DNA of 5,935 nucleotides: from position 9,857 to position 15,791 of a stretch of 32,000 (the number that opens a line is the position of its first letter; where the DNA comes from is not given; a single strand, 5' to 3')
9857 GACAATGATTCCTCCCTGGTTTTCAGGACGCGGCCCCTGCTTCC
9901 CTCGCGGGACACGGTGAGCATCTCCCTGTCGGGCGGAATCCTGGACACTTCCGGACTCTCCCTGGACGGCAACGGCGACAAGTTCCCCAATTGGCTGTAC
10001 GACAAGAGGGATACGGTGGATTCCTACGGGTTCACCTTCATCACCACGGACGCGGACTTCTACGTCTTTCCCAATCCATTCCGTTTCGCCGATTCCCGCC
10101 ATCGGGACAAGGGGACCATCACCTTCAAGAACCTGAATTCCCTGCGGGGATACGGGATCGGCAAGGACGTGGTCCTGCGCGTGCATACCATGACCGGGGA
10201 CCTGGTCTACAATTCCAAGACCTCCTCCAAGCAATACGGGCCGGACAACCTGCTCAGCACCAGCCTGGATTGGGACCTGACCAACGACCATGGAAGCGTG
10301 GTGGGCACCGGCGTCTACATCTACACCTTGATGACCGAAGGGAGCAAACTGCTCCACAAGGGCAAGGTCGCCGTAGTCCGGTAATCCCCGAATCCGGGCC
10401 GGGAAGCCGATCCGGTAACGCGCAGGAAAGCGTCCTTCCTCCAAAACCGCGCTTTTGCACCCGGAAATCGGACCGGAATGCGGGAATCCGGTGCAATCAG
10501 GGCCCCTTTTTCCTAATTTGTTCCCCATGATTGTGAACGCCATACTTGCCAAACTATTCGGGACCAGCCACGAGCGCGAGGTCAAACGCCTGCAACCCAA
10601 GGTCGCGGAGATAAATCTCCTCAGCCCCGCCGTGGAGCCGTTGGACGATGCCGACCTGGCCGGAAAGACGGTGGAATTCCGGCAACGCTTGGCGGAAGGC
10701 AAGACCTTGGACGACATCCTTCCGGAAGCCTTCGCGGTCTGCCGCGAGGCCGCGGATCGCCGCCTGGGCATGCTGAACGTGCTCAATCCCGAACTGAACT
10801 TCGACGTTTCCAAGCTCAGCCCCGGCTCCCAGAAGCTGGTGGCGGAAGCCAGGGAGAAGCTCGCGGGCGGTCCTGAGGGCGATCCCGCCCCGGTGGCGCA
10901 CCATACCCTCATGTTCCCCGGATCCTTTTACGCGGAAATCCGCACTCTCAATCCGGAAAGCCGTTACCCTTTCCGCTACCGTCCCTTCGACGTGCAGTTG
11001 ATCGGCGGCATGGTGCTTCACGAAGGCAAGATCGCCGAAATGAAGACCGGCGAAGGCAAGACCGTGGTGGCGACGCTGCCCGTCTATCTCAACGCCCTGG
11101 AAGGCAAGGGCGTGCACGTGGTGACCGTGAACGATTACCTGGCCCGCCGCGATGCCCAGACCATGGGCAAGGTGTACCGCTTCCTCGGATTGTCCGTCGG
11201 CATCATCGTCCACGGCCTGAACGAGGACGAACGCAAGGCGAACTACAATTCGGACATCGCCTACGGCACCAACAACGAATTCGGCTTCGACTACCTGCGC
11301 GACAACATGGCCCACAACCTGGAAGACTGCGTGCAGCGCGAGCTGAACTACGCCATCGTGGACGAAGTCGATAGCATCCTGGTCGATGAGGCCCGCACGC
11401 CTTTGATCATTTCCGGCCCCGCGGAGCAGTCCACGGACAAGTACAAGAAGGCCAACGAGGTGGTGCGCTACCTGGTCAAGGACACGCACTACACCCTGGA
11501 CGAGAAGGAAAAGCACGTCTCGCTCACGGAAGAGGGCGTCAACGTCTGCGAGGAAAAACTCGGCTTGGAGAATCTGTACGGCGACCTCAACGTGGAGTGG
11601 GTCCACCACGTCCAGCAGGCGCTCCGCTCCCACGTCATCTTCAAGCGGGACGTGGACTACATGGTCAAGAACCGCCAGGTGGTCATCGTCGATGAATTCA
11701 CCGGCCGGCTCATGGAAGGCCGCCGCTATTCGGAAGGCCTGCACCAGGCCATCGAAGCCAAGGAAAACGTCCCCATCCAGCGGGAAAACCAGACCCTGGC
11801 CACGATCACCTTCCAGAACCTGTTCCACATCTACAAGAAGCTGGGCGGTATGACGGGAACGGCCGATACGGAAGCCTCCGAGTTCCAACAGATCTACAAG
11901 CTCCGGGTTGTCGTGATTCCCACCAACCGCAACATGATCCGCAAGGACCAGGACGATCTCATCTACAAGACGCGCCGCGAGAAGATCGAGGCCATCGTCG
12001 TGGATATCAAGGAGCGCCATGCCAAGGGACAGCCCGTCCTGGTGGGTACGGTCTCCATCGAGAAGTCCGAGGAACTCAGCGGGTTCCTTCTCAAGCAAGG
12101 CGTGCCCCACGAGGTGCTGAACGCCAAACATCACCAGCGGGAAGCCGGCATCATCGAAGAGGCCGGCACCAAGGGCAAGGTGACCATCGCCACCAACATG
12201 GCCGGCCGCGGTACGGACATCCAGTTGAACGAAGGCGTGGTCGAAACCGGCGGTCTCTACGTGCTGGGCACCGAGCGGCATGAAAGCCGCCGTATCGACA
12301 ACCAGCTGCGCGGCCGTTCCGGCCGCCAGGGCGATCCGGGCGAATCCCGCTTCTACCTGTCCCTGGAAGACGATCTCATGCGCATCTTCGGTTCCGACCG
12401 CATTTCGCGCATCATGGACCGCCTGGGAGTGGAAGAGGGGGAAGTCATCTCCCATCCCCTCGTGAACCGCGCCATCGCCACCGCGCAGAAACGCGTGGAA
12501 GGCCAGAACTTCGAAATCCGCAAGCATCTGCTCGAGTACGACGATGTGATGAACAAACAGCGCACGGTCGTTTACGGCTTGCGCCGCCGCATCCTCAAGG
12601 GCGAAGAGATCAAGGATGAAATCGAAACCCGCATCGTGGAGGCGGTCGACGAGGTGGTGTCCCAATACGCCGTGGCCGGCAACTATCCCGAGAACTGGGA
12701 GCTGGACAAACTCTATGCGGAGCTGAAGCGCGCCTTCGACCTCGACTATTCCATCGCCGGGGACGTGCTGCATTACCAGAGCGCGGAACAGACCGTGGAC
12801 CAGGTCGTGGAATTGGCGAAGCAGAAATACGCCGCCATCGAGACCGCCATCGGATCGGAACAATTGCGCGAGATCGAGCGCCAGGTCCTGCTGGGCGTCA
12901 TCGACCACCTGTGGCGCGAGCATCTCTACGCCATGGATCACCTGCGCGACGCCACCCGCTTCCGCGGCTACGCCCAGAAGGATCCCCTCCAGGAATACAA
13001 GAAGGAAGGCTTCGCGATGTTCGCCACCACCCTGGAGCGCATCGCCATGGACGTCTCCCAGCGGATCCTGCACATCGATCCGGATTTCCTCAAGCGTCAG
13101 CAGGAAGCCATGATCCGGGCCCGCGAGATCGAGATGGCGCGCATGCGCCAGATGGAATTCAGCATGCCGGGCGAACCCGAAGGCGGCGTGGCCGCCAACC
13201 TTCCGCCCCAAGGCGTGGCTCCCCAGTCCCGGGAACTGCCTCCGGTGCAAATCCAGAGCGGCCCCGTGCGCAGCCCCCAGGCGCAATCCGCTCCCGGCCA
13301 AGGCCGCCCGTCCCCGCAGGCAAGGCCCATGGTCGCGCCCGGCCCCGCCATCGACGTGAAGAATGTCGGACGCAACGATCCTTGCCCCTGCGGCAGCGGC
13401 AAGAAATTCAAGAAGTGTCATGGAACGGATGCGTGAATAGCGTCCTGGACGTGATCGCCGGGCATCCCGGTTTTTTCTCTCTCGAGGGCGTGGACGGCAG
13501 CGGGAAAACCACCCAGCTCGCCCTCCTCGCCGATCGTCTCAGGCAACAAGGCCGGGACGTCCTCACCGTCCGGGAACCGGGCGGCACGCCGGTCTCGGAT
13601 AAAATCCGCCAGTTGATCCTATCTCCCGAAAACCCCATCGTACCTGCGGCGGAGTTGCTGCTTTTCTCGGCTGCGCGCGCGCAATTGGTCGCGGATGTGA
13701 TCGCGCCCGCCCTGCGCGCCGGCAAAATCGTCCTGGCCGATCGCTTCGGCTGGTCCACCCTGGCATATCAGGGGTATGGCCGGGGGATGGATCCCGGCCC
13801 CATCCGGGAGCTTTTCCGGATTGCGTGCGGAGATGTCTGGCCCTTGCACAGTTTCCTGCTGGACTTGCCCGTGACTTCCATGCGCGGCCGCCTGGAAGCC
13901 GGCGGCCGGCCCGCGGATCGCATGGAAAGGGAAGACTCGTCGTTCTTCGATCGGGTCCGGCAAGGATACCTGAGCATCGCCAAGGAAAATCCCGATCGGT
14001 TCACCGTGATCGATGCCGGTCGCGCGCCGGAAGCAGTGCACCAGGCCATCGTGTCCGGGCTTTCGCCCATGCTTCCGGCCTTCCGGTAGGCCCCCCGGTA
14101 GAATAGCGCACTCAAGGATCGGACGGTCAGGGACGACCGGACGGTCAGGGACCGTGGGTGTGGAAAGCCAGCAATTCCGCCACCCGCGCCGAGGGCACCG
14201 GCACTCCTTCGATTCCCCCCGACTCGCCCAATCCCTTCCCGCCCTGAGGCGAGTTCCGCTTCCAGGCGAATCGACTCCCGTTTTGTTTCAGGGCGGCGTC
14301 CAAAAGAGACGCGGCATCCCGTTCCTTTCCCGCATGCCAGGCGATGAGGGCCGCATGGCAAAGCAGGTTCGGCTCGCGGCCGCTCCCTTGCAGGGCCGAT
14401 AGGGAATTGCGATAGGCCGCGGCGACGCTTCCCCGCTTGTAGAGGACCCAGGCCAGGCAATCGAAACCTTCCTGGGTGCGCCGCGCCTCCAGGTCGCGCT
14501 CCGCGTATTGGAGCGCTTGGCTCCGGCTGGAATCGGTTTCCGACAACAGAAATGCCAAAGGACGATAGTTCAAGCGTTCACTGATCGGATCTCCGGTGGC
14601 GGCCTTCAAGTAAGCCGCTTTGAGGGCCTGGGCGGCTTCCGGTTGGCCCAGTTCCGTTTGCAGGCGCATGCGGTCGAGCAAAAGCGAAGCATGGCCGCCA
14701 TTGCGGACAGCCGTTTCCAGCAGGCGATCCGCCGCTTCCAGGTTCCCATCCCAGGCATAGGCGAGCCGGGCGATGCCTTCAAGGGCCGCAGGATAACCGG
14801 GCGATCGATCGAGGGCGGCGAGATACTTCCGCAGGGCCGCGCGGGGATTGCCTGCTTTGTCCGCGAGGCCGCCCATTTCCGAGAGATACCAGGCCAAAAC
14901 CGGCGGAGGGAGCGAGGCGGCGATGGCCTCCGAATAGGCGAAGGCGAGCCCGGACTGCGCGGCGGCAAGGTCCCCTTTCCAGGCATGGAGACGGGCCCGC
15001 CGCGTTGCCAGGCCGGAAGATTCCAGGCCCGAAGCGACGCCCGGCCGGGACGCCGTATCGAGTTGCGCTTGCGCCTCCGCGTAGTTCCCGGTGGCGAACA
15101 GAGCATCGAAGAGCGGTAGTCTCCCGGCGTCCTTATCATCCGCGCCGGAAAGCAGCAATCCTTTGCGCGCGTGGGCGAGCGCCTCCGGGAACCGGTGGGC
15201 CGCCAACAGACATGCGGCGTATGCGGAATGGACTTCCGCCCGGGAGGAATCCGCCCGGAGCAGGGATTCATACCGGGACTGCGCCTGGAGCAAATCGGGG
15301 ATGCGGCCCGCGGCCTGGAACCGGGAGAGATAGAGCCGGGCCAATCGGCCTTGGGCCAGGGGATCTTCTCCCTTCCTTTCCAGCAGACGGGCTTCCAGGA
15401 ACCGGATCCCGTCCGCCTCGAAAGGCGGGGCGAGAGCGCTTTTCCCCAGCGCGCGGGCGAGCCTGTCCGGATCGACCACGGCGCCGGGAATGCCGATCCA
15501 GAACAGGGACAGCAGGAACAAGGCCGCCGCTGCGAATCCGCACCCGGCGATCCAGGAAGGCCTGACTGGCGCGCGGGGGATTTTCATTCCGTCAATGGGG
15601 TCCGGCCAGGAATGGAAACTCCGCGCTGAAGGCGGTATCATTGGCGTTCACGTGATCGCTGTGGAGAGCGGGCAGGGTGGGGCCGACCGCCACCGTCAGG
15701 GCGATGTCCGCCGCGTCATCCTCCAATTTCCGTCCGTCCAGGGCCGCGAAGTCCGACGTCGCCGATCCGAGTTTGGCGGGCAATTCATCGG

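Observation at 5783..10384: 1533-aa signal-peptide protein with a T9SS/FlgD-Ig-type tail joined to fliJ where fliK-flgD-flgE normally sit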

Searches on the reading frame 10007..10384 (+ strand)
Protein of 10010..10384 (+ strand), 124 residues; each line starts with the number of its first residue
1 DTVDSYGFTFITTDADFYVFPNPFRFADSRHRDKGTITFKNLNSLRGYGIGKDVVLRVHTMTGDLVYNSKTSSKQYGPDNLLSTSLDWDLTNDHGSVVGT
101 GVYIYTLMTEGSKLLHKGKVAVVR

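Call 10: search_protein_families(library=pfam, proteins=[window:10010-10384:+], max_evalue=10)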
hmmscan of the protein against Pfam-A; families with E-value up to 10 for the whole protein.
window:10010-10384:+ (124 aa): 1 family
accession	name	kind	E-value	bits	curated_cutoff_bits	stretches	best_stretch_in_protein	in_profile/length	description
PF13585.12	CHU_C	-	0.014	15.9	27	1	52-119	27-83/86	CHU_C Type IX secretion signal domain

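Call 45: search_protein_families(library=ncbifam, alignment_id=A4, max_evalue=1)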
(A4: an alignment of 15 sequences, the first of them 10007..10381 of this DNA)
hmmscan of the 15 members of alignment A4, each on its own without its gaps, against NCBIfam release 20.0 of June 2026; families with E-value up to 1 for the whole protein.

A. member 1, window:10007-10381:+ (125 aa): 3 families
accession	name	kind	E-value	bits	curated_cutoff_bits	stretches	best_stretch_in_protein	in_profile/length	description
NF052228.1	T9SS_PorZ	equivalog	4.3e-07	28.8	260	1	15-125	670-757/757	type IX secretion system anionic LPS delivery protein PorZ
NF033707.1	T9SS_sortase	equivalog_domain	1.6e-05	22.7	420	1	54-111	1024-1078/1095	type IX secretion system sortase PorU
TIGR04183.1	Por_Secre_tail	domain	0.0028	17.6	23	1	20-115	1-65/72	T9SS type A sorting domain-containing protein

B. families by the number of members that match (of 15 scanned): 10 families
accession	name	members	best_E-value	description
NF052228.1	T9SS_PorZ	15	1.5e-09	type IX secretion system anionic LPS delivery protein PorZ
NF033707.1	T9SS_sortase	15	1.6e-05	type IX secretion system sortase PorU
TIGR04183.1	Por_Secre_tail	14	5.7e-05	T9SS type A sorting domain-containing protein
NF009452.0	PRK12812.1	4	0.0021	flagellar basal body rod modification protein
NF053608.1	Lsa66_OmpA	4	0.052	fibronectin-binding adhesin Lsa66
NF005176.1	PRK06655.1-1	3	0.0033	flagellar hook assembly protein FlgD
NF009453.0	PRK12813.1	3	0.011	flagellar basal body rod modification protein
NF007664.1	PRK10337.1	1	0.013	quorum sensing histidine kinase QseC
NF009396.0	PRK12756.1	1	0.029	Trp-sensitive 3-deoxy-7-phosphoheptulonate synthase AroH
NF009277.0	PRK12634.1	1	0.089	flagellar basal body rod modification protein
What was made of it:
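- The tail is below the curated T9SS cut-offs (call 45).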

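Call 46: search_protein_families(library=pfam, alignment_id=A4, max_evalue=1)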
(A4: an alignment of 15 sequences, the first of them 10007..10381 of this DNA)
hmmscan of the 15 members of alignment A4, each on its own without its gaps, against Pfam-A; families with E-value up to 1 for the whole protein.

A. member 1, window:10007-10381:+ (125 aa): 1 family
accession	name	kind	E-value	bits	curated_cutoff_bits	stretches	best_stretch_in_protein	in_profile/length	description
PF13585.12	CHU_C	-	0.015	15.9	27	1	53-120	27-83/86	CHU_C Type IX secretion signal domain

B. families by the number of members that match (of 15 scanned): 4 families
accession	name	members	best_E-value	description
PF13585.12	CHU_C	11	0.00094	CHU_C Type IX secretion signal domain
PF13860.13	FlgD_ig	8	0.00019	FlgD Ig-like domain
PF18962.6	Por_Secre_tail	3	0.068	Secretion system C-terminal sorting domain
PF06203.19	CCT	1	0.025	CCT motif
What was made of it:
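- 10028..10381 (+): C-terminal beta-sandwich of T9SS CTD type (aa 1400-1517), ending ............ PorZ CTD 15/15 orthologues (best 1.5e-9), PorU CTD 15/15, TIGR04183 14/15 (17.6 bits in the window, below the cut-off of 23), CHU_C 11/15, FlgD_ig 8/15 (calls 45-46).
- On T9SS type A CTD cargo: PorZ and PorU CTD regions match in 15/15 (calls 45-46).
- On FlgD (hook cap): Only the Ig-like part matches weakly (calls 45-46).
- Closest known: FlgD hook-cap protein, Ig-like domain. Same: Weak similarity of the tail: FlgD_ig in 8/15 orthologues (best 1.9e-4), and FlgD NCBIfam models in 3-4 of 15 (calls 45-46).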

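Call 47: search_solved_structures(query=A4, max_evalue=10, show_alignments=2)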
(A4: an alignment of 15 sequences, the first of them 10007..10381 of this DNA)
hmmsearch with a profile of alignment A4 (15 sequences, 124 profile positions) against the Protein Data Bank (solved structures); distinct sequences matched with E-value up to 10: 4.
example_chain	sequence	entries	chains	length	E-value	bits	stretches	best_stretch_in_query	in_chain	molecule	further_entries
5m11_A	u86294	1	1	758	0.012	18.9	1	74-123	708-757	Immunoreactive 84kD antigen PG93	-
6za2_A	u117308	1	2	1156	0.13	15.6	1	53-110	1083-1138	Por secretion system protein porU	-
6z1p_AT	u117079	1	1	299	0.41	13.9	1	40-84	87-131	Signal peptide-binding domain protein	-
9iq7_A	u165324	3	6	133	0.43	13.9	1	82-121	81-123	Nuclear transport factor 2 family protein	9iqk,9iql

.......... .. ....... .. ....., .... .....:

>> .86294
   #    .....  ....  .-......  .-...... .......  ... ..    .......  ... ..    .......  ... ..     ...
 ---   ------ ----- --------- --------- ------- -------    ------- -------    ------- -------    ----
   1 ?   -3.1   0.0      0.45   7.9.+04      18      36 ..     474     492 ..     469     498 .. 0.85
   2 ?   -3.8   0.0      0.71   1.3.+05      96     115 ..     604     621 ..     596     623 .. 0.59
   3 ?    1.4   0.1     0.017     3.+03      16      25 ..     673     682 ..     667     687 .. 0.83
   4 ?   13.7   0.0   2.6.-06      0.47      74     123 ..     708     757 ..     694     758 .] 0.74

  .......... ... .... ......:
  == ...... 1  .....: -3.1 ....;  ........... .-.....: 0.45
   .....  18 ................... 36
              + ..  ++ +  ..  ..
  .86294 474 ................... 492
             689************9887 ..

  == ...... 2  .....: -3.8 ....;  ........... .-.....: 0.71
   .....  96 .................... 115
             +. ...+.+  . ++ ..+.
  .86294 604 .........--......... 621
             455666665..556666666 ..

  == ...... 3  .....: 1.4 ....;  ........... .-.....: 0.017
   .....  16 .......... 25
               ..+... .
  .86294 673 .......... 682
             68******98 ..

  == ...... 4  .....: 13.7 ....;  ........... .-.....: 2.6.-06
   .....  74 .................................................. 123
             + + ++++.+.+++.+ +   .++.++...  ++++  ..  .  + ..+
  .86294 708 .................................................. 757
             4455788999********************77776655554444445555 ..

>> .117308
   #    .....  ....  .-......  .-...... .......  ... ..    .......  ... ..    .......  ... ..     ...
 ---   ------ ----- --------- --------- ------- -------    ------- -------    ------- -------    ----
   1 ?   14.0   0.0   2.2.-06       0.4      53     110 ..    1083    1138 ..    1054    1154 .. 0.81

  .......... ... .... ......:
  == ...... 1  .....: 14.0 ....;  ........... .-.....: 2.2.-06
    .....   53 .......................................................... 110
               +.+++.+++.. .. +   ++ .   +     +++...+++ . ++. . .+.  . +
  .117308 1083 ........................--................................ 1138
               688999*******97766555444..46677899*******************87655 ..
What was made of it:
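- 10028..10381 (+): The PDB profile hits PorZ 5m11 (0.012) and PorU 6za2 (0.13) (call 47).
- Closest known: PorZ. Same: Both proteins combine a propeller with a CTD (calls 45, 47).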

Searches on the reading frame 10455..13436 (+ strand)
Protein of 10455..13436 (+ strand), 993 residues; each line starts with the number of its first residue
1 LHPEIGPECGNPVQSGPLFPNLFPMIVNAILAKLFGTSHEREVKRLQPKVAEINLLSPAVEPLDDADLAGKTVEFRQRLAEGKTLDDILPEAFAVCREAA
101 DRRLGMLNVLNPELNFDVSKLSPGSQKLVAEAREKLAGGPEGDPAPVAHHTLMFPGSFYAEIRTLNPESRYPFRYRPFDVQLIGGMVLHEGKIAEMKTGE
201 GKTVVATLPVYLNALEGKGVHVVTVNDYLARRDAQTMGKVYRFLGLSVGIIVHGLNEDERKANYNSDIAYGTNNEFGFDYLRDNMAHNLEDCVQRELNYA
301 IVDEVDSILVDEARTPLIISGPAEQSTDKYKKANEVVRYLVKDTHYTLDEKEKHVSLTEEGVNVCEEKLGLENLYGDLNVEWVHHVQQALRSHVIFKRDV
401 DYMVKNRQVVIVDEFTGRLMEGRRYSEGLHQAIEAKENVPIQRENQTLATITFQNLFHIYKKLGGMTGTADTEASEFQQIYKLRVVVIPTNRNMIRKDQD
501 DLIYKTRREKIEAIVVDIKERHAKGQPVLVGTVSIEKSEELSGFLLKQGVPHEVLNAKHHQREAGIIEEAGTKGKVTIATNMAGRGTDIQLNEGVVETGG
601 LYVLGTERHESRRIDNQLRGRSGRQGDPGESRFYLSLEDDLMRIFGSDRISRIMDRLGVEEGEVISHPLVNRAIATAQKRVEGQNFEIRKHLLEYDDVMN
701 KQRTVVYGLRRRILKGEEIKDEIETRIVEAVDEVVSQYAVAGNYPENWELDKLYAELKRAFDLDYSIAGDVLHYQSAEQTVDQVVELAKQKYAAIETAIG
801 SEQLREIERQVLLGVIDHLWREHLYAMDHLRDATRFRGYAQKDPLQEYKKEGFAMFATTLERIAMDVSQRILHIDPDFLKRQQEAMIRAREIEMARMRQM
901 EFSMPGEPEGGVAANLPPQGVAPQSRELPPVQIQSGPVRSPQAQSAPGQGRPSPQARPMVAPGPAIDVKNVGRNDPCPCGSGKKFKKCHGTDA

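Call 8: search_protein_families(library=pfam, proteins=[window:10455-13436:+])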
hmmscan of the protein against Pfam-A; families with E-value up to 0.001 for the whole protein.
window:10455-13436:+ (993 aa): 7 families
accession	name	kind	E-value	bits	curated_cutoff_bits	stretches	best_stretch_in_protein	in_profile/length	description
PF07517.20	SecA_DEAD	-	1.1e-124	415.9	24.6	2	173-478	74-290/290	SecA DEAD-like domain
PF21090.3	P-loop_SecA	-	3.9e-81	272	27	2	494-592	2-100/205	SecA P-loop domain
PF07516.18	SecA_SW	-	2.5e-64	217.5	26.7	1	664-874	1-199/200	SecA Wing and Scaffold domain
PF01043.26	SecA_PP_bind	-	4.1e-42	143.7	23.5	1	326-434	2-110/110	SecA preprotein cross-linking domain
PF02810.21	SEC-C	-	9.9e-11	41.7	20.4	1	973-990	1-18/19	SEC-C motif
PF00270.35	DEAD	-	3.1e-08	34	26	1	193-312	18-133/167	DEAD/DEAH box helicase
PF00271.37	Helicase_C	-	0.00037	21.2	23.5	0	513-626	5-110/110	Helicase conserved C-terminal domain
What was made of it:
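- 10527..13436 (+): secA, followed by a terminator-like hairpin at 13457-13471. Pfam SecA domains (call 8).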

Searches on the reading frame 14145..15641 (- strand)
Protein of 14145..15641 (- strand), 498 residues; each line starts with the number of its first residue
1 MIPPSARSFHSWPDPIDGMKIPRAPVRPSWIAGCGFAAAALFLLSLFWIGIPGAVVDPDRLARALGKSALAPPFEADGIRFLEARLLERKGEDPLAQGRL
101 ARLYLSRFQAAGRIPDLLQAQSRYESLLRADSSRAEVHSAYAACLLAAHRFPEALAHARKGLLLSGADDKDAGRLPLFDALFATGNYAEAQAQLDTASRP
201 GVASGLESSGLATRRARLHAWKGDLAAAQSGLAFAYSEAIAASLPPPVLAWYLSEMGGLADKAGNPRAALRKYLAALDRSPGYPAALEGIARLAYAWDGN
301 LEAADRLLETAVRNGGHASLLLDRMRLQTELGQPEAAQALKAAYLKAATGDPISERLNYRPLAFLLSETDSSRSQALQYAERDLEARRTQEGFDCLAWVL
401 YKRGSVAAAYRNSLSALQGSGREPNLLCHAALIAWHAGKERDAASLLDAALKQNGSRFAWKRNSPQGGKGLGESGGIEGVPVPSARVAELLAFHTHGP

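Call 8: search_protein_families(library=pfam, proteins=[window:14145-15641:-])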
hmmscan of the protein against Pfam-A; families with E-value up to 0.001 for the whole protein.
window:14145-15641:- (498 aa): 2 families
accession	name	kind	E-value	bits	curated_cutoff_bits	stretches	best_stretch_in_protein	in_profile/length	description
PF14559.12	TPR_19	-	2.4e-10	41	25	0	263-312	4-52/68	Tetratricopeptide repeat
PF07719.23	TPR_2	-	0.00072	19.9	27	0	135-165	1-31/34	Tetratricopeptide repeat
